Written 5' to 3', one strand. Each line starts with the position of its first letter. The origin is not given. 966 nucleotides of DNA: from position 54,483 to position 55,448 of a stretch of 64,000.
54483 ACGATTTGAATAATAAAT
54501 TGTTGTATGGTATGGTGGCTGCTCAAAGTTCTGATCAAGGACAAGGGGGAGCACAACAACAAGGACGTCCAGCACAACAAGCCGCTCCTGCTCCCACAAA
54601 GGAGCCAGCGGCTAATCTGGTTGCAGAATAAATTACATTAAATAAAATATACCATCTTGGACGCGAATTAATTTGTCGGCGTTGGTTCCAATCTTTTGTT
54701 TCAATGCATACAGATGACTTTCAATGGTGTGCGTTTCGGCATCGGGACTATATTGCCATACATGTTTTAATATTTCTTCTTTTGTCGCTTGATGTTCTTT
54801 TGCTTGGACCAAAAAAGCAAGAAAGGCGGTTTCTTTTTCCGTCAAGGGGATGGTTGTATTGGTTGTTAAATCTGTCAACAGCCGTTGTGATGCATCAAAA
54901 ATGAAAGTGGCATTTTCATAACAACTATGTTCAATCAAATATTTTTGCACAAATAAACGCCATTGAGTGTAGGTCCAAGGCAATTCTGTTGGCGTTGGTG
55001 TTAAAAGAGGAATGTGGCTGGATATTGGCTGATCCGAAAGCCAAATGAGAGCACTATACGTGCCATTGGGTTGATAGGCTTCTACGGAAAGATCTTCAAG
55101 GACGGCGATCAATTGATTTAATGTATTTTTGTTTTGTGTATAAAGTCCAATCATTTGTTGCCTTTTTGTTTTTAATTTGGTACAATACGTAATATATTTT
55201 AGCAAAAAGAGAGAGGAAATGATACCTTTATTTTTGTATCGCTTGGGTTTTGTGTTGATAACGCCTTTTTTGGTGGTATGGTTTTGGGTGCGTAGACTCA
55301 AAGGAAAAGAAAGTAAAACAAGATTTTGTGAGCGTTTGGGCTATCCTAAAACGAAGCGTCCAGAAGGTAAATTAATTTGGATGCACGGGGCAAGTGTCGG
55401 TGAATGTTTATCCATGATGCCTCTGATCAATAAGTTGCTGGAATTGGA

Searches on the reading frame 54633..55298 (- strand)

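Call 5: search_protein_families(library=pfam, proteins=[window:54633-55298:-], max_evalue=0.1)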
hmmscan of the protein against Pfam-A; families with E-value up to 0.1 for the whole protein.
window:54633-55298:- (221 aa): 3 families
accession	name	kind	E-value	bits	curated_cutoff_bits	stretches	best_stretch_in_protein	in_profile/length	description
PF00486.34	Trans_reg_C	-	1.3e-13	51.2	26.2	1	148-219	2-75/77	Transcriptional regulatory protein, C terminal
PF24706.1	DUF7669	-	0.026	15.2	23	1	165-199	14-48/75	Domain of unknown function (DUF7669)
PF23150.1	CFAP61_dimer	-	0.076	13.8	27.9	0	32-65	64-97/119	CFAP61 dimerisation domain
